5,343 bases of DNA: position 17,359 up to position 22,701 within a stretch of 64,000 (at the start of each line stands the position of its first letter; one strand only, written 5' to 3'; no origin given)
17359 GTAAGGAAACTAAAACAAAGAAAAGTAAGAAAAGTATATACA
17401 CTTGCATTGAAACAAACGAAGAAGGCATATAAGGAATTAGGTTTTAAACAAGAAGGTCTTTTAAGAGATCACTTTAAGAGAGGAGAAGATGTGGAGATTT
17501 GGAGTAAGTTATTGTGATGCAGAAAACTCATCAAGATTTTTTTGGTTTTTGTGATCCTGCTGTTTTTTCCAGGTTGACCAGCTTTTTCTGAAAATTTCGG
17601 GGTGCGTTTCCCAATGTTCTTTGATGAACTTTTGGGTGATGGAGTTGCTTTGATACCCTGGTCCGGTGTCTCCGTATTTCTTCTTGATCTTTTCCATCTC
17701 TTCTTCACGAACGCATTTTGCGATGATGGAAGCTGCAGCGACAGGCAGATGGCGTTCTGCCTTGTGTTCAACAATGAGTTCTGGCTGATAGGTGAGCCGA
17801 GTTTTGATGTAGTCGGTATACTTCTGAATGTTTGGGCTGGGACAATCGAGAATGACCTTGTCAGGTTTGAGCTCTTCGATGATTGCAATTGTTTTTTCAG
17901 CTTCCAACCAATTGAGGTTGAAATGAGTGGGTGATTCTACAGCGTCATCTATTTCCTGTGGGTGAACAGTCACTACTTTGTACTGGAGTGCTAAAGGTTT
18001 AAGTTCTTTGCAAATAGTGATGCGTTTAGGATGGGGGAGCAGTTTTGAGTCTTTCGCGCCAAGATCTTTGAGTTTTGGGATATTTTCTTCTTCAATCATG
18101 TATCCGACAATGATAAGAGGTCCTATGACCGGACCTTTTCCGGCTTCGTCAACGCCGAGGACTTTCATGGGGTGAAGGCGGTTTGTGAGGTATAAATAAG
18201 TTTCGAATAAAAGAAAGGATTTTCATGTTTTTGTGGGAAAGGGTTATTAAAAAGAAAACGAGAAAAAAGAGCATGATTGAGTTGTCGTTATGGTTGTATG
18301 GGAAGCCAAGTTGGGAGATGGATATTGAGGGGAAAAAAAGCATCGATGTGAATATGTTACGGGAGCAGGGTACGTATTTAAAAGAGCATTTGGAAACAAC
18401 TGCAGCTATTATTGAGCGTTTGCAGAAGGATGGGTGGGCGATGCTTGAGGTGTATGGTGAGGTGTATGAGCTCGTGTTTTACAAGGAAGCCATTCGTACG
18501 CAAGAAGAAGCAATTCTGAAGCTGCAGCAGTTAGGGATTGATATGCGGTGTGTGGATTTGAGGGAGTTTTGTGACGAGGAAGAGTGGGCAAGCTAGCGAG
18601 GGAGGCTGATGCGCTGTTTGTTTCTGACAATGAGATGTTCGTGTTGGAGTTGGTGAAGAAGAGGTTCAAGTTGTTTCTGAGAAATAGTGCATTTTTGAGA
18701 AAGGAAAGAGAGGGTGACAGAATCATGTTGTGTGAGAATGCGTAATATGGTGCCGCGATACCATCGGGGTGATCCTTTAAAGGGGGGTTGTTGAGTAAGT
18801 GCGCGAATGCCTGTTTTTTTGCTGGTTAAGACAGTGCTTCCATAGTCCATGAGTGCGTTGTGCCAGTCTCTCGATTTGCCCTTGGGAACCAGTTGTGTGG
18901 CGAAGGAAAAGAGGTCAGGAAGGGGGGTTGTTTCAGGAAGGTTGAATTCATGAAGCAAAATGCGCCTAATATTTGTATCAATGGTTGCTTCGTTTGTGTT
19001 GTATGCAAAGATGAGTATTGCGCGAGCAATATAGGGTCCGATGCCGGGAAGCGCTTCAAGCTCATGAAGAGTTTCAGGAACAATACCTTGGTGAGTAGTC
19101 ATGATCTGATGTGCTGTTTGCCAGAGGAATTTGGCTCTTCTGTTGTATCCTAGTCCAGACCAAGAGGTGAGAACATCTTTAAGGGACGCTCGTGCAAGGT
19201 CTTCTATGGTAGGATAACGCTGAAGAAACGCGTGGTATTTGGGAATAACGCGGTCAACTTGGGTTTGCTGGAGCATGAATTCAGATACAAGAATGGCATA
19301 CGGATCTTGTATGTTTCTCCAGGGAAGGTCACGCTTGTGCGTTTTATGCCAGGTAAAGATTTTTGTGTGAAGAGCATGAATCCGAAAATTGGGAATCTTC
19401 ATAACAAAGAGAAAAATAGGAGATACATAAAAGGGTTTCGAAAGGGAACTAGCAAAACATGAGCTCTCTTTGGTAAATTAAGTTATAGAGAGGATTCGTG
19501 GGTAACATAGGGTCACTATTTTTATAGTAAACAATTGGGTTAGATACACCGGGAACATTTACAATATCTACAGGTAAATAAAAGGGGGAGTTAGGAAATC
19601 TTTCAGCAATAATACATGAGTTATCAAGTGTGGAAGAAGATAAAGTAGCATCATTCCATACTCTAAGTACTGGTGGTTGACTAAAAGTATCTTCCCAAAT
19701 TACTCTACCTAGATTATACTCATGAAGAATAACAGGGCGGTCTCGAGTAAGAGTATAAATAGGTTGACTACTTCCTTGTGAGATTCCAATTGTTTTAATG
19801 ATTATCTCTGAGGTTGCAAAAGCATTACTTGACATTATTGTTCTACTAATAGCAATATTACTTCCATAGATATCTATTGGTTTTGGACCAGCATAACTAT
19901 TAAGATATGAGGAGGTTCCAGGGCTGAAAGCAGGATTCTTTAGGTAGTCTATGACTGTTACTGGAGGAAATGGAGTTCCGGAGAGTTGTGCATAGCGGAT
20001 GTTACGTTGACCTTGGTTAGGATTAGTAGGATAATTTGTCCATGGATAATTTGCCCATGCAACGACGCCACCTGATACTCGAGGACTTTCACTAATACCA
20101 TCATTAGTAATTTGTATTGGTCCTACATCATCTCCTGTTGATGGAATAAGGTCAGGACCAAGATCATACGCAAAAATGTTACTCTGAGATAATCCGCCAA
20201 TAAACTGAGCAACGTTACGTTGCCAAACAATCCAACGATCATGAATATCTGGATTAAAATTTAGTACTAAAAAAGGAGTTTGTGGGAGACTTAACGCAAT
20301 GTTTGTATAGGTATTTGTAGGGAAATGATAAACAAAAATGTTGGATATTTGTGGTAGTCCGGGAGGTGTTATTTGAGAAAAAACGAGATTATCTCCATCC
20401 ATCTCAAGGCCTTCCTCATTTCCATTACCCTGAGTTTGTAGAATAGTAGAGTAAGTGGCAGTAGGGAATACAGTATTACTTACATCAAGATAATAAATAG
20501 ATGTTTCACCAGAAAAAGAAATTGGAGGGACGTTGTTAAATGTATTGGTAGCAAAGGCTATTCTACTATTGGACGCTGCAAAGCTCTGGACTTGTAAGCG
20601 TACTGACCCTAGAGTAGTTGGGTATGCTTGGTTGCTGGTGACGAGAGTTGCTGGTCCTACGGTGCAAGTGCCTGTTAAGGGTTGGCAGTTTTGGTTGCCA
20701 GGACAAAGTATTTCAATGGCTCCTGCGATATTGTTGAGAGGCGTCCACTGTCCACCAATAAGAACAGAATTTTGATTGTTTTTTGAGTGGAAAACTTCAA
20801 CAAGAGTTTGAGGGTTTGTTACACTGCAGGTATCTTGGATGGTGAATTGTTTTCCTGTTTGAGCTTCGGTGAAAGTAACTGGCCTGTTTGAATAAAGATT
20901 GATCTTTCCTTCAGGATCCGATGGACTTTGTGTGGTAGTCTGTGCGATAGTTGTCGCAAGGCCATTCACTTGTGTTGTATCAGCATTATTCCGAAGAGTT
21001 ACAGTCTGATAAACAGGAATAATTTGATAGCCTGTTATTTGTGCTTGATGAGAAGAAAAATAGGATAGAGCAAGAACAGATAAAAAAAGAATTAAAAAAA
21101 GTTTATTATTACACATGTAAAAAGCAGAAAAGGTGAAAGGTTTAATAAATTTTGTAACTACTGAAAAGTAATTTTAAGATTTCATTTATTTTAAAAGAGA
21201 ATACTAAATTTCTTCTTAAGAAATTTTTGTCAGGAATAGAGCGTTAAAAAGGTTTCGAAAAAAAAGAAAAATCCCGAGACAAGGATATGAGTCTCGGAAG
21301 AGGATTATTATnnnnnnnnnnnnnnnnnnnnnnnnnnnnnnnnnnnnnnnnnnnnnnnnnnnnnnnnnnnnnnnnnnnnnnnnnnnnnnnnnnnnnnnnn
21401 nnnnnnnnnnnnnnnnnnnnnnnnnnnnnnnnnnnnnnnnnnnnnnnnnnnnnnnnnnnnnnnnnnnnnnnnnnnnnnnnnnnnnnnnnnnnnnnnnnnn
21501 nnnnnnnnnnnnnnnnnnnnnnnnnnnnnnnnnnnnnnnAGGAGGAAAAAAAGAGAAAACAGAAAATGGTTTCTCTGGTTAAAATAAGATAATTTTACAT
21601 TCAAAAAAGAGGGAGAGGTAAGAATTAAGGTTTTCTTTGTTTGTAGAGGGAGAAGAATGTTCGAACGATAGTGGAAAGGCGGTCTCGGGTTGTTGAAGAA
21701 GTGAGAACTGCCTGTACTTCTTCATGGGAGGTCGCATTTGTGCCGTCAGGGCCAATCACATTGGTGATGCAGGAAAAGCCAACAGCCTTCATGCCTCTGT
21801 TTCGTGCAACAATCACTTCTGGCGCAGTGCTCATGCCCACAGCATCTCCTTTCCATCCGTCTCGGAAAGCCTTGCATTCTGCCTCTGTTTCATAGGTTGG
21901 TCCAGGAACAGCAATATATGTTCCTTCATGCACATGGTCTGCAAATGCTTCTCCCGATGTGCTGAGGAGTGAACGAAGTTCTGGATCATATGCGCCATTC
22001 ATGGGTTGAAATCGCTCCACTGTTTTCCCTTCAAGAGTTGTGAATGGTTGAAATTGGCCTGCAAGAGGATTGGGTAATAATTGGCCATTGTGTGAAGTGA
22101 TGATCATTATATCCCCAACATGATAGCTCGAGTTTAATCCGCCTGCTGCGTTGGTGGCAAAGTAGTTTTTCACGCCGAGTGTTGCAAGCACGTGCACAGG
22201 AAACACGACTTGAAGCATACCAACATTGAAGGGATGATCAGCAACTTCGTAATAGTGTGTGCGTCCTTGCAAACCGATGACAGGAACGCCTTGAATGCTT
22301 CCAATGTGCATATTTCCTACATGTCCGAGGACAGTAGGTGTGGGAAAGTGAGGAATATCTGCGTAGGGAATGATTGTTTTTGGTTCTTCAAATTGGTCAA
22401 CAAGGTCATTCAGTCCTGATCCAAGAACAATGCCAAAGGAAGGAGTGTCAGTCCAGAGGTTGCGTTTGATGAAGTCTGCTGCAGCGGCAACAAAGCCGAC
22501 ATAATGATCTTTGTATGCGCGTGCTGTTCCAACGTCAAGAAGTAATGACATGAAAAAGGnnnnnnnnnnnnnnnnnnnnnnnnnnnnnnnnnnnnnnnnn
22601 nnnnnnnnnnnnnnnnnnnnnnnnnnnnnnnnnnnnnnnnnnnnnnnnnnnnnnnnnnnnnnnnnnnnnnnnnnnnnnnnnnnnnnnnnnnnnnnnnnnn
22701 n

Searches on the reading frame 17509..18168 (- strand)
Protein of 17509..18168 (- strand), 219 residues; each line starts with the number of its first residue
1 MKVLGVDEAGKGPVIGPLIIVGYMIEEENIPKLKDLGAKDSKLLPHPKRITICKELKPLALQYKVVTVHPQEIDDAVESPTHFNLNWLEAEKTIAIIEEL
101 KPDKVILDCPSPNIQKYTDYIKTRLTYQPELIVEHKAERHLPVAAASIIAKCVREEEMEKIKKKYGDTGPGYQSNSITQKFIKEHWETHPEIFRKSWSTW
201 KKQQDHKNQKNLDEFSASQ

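Call 17: search_protein_families(library=pfam, proteins=[window:17509-18168:-], max_evalue=0.001)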
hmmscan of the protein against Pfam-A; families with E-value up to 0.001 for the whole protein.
window:17509-18168:- (219 aa): 1 family
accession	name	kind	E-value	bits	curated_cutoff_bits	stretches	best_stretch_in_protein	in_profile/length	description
PF01351.25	RNase_HII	-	2.3e-37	129.3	25.8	1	4-199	1-198/199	Ribonuclease HII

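Call 30: search_protein_families(library=ncbifam, proteins=[window:17509-18168:-], max_evalue=0.00001)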
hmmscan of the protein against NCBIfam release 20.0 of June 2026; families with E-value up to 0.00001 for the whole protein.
window:17509-18168:- (219 aa): 10 families
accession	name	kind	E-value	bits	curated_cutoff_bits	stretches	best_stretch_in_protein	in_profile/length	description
TIGR00729.1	TIGR00729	equivalog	6.5e-50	170.1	123.3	1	3-204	1-206/207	ribonuclease HII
TIGR00716.1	rnhC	equivalog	2.7e-25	89.3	161.2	1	3-168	83-249/284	ribonuclease HIII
NF000595.1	PRK00015.1-3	equivalog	5.3e-21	75.5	167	1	2-202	3-186/188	ribonuclease HII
NF010537.0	PRK13925.1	equivalog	1.9e-17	63.5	252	1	2-166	11-160/200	ribonuclease HII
NF000594.1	PRK00015.1-1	equivalog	9e-17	61.5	243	1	3-167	71-214/251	ribonuclease HII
NF000596.1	PRK00015.1-4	equivalog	2.1e-15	57.1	251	1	3-201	2-181/186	ribonuclease HII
NF000598.1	PRK00015.2-2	equivalog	6.7e-15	55.3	273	1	2-169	21-171/203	ribonuclease HII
NF010538.0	PRK13926.1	equivalog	2.6e-14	54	285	1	2-168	23-168/213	ribonuclease HII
NF000600.1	PRK00015.2-4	equivalog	7.1e-10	38.8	364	1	3-75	30-100/212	ribonuclease HII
NF011119.0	PRK14550.1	equivalog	3.4e-09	37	350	1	3-172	2-159/204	ribonuclease HII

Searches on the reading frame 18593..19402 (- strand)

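Call 17: search_protein_families(library=pfam, proteins=[window:18593-19402:-], max_evalue=0.001)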
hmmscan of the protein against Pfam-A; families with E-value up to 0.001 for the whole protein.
window:18593-19402:- (269 aa): 2 families
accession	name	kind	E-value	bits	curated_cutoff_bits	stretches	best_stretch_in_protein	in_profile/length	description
PF00730.31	HhH-GPD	-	1.5e-14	54.7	26.2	1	39-157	1-91/108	HhH-GPD superfamily base excision DNA repair protein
PF00633.29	HHH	-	3.2e-08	33.5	24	1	103-130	1-28/30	Helix-hairpin-helix motif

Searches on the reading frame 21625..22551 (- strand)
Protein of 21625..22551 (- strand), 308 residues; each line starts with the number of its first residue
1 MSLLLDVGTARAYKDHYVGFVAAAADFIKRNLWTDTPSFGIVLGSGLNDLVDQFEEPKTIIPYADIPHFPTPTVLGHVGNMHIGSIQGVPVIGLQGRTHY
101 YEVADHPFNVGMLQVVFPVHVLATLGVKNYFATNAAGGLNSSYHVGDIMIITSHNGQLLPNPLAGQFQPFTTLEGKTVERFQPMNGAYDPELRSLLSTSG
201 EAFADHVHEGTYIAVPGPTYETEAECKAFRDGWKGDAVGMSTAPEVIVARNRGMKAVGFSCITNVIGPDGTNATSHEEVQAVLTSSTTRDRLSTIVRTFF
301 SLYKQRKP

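Call 16: search_protein_families(library=pfam, proteins=[window:21625-22551:-], max_evalue=0.001)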
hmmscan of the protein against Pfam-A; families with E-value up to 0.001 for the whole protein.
window:21625-22551:- (308 aa): 1 family
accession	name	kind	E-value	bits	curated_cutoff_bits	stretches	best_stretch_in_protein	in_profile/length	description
PF01048.26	PNP_UDP_1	-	7.5e-42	143.8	25.1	1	39-288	2-222/233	Phosphorylase superfamily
